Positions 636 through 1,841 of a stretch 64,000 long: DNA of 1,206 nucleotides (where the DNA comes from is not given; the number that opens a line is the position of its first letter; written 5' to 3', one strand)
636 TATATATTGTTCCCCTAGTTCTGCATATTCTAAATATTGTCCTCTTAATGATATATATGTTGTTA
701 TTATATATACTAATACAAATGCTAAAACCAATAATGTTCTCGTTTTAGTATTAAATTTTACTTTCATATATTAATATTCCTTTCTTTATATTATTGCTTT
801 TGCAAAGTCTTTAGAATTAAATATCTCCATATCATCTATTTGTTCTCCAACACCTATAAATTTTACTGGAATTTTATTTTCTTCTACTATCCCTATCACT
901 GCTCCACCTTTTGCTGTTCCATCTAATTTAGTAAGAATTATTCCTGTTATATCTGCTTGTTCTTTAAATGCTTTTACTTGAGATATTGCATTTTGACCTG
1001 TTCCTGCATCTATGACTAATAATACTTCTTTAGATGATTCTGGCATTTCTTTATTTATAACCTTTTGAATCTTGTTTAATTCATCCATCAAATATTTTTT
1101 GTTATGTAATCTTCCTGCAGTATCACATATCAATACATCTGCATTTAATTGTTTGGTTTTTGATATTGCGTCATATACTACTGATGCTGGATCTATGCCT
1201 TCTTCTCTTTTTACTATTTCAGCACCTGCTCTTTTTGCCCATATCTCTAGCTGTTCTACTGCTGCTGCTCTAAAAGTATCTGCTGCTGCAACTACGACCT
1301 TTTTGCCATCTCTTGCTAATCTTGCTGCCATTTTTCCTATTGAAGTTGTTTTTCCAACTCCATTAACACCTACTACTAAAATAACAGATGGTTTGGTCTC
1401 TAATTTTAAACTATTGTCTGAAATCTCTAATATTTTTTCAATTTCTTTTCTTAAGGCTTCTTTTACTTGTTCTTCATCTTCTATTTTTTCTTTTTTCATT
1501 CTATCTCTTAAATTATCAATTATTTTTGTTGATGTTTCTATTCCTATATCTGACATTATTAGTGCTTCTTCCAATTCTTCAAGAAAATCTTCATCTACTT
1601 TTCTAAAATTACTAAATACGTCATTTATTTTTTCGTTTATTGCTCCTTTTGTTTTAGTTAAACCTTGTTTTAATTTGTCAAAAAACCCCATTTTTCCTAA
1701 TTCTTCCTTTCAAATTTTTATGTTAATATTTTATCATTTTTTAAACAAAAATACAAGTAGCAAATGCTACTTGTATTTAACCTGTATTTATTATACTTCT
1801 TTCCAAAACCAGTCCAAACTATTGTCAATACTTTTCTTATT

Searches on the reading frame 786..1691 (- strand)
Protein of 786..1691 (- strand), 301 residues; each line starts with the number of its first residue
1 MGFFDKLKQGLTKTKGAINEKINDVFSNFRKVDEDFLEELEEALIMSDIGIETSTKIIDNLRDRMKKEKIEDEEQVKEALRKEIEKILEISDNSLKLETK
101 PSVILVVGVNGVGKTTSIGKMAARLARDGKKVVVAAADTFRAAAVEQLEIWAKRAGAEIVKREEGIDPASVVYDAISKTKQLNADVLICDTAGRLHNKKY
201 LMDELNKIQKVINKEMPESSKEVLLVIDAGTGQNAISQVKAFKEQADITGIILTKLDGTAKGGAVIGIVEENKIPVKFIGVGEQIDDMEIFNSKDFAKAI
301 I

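Call 32: search_protein_families(library=pfam, proteins=[window:786-1691:-], max_evalue=0.001)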
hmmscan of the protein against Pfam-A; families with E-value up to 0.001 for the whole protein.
window:786-1691:- (301 aa): 13 families
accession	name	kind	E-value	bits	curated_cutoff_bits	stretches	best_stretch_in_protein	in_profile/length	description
PF00448.28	SRP54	-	2.9e-75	252.7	22.7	1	101-300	1-194/196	SRP54-type protein, GTPase domain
PF02881.24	SRP54_N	-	3.5e-18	66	22.4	1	20-84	3-75/75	SRP54-type protein, helical bundle domain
PF01656.29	CbiA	-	8.8e-07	29.4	25.4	1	111-280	9-107/125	CobQ/CobB/MinD/ParA nucleotide binding domain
PF13604.12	AAA_30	-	1.3e-05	25.4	27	1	101-197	18-102/191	AAA domain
PF13614.12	AAA_31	-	5.3e-05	23.7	27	1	111-212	12-107/177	AAA domain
PF13401.12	AAA_22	-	9.6e-05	23.1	27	1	101-211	5-110/130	AAA domain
PF03308.22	MeaB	-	0.00012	21.6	23.1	1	100-138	32-70/273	Methylmalonyl Co-A mutase-associated GTPase MeaB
PF13191.12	AAA_16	-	0.00015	22.7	32.6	1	100-155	23-73/167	AAA ATPase domain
PF25199.1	nSTAND_NTPase5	-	0.00021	21.6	34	1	89-141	30-82/145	Novel STAND NTPase 5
PF13245.12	AAA_19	-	0.00034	21.2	25.1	1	98-196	8-103/134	AAA domain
PF02492.25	cobW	-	0.00046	20.3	20.7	1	103-261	2-158/180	CobW/HypB/UreG, nucleotide-binding domain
PF09848.15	SLFN-g3_helicase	-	0.00047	20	24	1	102-229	2-123/354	Schlafen group 3, DNA/RNA helicase domain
PF06414.18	Zeta_toxin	-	0.00069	19.6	22.3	0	98-148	13-62/199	Zeta toxin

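Call 91: find_encoding_contigs(protein=window:786-1691:-, flank=10000, max_places=6)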
Protein window:786-1691:- (301 aa): 5 contigs read that carry it; 4 places shown.
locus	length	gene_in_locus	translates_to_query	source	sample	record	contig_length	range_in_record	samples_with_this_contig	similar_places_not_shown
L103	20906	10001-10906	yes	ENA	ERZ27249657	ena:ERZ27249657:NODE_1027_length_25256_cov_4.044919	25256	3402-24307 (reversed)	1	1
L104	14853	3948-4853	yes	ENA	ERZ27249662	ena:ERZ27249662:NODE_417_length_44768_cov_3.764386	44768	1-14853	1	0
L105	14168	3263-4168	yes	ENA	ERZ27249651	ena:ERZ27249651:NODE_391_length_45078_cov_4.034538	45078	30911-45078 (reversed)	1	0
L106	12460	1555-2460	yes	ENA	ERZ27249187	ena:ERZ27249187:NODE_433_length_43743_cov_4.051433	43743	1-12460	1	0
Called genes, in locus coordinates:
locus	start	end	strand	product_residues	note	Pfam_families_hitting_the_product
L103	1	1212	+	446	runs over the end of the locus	-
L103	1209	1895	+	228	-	PF00535:Glycos_transf_2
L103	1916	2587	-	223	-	PF00578:AhpC-TSA, PF08534:Redoxin, PF10417:1-cysPrx_C (weak)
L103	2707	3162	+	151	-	-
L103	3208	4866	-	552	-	PF05833:NFACT_N, PF05670:NFACT-R_1, PF18297:NFACT-R_2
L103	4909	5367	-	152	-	PF01551:Peptidase_M23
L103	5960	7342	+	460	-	PF28494:GlyRS_ins_1 (weak), PF00587:tRNA-synt_2b, PF03129:HGTP_anticodon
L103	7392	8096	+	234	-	-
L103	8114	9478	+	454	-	PF02878:PGM_PMM_I, PF02879:PGM_PMM_II, PF02880:PGM_PMM_III, PF00408:PGM_PMM_IV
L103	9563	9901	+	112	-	-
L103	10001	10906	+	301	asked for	PF02881:SRP54_N, PF13604:AAA_30 (weak), PF00448:SRP54, PF01656:CbiA (weak)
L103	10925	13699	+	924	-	PF03699:UPF0182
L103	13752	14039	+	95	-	PF18910:DUF5665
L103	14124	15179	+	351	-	PF02388:FemAB, PF13480:Acetyltransf_6, PF02388:FemAB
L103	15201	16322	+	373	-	PF01168:Ala_racemase_N, PF00842:Ala_racemase_C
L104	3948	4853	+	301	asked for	PF02881:SRP54_N, PF13604:AAA_30 (weak), PF00448:SRP54, PF01656:CbiA (weak)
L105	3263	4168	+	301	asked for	PF02881:SRP54_N, PF13604:AAA_30 (weak), PF00448:SRP54, PF01656:CbiA (weak)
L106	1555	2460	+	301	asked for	PF02881:SRP54_N, PF13604:AAA_30 (weak), PF00448:SRP54, PF01656:CbiA (weak)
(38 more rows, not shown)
